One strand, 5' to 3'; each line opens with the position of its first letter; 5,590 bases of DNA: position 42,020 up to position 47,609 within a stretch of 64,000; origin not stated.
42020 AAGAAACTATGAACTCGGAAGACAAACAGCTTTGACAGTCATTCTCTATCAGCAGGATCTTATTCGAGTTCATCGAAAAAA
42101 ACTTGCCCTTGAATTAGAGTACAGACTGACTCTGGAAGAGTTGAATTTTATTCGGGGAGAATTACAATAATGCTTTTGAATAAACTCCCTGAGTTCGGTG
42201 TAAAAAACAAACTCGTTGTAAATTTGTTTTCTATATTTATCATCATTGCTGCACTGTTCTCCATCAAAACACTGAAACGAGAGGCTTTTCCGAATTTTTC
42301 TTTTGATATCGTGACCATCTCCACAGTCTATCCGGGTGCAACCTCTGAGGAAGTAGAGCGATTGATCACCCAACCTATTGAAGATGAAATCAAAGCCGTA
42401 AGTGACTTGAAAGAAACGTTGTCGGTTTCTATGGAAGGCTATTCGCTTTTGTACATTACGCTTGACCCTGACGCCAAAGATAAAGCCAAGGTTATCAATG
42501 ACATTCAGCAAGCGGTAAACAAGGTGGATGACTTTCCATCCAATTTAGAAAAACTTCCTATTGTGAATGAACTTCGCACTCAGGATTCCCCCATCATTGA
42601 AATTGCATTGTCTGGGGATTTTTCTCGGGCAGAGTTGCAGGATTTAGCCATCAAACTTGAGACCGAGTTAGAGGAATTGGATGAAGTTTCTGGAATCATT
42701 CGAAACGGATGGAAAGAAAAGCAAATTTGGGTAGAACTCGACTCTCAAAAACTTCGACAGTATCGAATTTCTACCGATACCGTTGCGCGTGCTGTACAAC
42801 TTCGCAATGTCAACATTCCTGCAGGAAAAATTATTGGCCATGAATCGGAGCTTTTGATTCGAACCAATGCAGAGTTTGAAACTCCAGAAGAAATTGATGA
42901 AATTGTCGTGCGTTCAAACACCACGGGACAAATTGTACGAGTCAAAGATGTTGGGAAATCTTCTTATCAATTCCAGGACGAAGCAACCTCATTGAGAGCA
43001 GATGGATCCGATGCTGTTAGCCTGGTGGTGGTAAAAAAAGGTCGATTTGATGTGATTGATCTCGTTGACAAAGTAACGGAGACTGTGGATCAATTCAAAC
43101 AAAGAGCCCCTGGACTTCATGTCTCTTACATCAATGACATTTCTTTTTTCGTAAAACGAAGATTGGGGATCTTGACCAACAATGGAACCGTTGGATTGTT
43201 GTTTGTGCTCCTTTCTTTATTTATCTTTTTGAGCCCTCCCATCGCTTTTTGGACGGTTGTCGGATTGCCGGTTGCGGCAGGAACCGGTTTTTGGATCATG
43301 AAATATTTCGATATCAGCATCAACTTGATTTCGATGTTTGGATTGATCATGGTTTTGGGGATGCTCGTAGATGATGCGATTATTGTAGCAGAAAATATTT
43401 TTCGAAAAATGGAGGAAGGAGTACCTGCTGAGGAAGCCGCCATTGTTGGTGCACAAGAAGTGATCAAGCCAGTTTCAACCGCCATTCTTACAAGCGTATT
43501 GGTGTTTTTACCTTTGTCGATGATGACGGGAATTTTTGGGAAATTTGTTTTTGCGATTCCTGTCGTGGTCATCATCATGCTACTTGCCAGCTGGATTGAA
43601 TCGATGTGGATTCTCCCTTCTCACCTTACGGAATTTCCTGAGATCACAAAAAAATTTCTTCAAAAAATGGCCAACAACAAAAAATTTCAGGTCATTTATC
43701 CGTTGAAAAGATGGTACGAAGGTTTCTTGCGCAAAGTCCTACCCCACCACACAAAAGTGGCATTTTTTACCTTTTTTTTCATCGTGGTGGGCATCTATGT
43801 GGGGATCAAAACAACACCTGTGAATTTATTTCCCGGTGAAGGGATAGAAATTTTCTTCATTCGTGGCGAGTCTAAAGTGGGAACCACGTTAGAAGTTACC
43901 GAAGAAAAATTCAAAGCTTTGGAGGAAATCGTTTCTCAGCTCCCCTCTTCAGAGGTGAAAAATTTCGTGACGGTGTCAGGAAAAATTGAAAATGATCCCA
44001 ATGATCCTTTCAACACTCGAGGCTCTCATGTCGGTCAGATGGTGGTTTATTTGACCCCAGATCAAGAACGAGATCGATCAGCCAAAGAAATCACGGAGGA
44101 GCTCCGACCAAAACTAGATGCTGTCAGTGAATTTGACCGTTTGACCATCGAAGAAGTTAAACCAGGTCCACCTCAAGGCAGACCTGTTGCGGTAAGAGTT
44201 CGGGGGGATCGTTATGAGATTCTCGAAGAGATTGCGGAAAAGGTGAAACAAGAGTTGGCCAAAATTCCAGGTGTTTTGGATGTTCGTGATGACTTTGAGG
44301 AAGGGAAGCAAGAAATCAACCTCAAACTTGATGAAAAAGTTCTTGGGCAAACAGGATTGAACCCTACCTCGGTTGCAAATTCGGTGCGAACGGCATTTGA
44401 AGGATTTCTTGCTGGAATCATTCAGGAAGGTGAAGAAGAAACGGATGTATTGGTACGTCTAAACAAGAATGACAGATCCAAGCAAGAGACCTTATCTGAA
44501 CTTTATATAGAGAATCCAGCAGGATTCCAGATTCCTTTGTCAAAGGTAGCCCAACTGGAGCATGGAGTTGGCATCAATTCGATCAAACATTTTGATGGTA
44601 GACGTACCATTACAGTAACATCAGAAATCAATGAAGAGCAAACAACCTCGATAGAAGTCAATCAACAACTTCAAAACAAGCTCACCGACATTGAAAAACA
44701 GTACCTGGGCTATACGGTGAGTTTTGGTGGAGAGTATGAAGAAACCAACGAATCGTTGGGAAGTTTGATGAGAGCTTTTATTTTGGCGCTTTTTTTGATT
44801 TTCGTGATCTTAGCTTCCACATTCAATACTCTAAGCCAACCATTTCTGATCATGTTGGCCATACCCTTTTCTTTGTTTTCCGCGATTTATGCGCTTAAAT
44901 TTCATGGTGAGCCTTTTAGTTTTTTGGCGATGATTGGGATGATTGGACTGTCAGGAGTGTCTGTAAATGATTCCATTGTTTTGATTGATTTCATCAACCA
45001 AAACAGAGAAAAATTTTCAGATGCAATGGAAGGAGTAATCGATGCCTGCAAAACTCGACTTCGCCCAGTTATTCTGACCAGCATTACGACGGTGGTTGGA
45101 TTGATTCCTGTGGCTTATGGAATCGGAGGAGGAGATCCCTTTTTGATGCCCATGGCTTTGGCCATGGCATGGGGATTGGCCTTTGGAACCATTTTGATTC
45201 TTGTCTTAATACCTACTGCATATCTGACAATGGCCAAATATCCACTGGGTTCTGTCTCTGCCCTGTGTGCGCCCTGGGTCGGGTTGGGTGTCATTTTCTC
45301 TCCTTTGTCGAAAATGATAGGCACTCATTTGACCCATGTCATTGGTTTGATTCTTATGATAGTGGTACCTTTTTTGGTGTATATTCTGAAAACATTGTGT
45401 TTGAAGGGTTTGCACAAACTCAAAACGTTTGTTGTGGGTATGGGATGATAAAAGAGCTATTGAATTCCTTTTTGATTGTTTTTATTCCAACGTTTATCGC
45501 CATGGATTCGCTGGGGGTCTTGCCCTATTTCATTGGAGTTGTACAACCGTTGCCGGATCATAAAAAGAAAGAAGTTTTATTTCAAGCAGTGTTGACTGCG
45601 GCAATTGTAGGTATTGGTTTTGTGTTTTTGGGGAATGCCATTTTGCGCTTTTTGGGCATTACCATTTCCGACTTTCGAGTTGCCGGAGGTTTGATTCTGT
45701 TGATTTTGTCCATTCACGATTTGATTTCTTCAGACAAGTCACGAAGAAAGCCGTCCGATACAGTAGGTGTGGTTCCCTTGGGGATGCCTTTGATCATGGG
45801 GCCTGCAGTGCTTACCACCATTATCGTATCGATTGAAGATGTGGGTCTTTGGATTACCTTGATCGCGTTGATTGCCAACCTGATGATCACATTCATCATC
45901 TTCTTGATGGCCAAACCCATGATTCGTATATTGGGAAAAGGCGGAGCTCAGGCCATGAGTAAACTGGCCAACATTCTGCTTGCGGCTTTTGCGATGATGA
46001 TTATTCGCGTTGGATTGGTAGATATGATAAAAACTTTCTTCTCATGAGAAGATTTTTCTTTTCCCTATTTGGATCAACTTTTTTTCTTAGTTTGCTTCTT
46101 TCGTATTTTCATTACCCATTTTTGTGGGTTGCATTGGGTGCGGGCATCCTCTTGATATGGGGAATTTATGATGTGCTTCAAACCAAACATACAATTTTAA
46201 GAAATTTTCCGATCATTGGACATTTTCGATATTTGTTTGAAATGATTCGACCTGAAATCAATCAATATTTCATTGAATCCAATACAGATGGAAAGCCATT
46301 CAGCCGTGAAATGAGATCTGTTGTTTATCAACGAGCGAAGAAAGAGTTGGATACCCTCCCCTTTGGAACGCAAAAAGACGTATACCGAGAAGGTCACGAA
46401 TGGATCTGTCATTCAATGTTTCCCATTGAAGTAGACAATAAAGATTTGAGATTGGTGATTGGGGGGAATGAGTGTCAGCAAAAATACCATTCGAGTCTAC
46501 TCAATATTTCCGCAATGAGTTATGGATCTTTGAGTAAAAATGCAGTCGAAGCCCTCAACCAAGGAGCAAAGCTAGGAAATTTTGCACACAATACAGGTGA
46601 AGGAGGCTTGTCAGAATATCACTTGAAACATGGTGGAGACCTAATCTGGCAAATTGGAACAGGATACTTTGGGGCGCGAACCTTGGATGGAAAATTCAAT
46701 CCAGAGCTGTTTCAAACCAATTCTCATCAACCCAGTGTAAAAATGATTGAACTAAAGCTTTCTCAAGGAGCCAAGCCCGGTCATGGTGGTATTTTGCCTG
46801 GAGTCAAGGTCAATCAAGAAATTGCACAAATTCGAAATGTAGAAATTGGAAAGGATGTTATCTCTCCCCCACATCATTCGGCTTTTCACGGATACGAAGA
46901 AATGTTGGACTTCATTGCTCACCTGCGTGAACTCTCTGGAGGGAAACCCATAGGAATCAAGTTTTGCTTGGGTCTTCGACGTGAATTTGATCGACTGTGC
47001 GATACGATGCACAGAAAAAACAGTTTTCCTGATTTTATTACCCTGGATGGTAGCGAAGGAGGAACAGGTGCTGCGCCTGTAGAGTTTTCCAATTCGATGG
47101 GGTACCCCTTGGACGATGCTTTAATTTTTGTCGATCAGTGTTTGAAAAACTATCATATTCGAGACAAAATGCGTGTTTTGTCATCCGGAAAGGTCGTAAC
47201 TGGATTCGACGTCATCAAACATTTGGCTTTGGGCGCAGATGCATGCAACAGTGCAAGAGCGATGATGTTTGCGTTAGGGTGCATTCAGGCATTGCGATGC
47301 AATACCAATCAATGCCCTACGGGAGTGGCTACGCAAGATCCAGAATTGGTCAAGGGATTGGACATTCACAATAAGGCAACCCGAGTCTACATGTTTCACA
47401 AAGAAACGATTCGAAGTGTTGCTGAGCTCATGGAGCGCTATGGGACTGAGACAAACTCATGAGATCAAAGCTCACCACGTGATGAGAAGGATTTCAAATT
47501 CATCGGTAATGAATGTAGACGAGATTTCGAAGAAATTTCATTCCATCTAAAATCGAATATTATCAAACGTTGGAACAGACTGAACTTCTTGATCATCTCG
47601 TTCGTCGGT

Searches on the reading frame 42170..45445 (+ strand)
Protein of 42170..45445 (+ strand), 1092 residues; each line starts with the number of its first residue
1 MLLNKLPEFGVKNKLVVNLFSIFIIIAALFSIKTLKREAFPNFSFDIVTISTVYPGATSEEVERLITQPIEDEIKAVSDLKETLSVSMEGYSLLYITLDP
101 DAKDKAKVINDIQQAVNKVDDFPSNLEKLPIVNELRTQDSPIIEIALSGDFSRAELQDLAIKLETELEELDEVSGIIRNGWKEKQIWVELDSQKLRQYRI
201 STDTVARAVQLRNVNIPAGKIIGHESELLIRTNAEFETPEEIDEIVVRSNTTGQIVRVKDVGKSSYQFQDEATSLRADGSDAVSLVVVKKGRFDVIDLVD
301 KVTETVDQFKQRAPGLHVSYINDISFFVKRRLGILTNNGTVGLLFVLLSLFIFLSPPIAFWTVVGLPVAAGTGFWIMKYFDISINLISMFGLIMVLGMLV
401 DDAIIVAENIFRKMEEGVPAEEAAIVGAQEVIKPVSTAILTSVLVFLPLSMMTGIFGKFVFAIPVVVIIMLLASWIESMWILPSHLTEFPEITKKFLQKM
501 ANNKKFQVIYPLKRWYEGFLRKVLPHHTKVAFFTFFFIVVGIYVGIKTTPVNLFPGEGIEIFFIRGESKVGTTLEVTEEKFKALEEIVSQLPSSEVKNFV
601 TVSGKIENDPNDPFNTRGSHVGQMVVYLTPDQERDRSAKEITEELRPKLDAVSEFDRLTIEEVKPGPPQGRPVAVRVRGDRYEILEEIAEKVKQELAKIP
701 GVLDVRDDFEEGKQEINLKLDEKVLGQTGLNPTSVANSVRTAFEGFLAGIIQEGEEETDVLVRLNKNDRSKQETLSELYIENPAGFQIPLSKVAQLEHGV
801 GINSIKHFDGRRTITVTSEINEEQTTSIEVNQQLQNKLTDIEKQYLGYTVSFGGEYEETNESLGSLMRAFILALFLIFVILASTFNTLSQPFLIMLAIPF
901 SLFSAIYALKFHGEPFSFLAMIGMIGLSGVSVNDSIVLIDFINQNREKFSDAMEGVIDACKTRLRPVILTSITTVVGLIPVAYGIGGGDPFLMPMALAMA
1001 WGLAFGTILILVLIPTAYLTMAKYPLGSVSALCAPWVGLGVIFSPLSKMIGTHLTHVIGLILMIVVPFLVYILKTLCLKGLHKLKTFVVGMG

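Call 41: search_protein_families(library=pfam, proteins=[window:42170-45445:+], max_evalue=0.00001)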
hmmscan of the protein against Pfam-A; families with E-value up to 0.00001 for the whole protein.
window:42170-45445:+ (1092 aa): 2 families
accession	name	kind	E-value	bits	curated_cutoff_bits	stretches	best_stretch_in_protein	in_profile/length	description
PF00873.25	ACR_tran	-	1.5e-184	616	28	1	8-1021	3-1020/1021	AcrB/AcrD/AcrF family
PF02355.23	SecD_SecF_C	-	1.1e-12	48.2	20.5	1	867-1008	34-173/189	Protein export membrane protein SecD/SecF, C-terminal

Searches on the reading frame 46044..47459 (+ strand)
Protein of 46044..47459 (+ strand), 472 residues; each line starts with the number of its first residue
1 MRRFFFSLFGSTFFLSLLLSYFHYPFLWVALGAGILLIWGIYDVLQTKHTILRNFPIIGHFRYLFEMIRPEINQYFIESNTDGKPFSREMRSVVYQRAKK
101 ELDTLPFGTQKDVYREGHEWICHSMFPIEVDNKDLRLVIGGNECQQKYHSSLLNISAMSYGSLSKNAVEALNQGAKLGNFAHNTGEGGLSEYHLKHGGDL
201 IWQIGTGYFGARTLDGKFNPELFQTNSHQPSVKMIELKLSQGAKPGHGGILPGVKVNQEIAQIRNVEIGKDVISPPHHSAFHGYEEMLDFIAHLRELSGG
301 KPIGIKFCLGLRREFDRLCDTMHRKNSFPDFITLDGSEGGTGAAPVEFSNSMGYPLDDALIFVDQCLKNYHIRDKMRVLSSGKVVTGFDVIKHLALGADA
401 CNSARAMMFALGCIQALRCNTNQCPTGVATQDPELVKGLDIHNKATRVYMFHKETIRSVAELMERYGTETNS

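Call 41: search_protein_families(library=pfam, proteins=[window:46044-47459:+], max_evalue=0.00001)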
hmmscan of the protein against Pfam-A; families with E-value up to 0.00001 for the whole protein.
window:46044-47459:+ (472 aa): 2 families
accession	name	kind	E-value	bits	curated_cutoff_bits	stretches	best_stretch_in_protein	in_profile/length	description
PF01645.23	Glu_synthase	-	3.2e-89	300.1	20.4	1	123-468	38-368/369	Conserved region in glutamate synthase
PF01070.24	FMN_dh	-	1.3e-06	28.1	24.9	1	371-413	269-311/350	FMN-dependent dehydrogenase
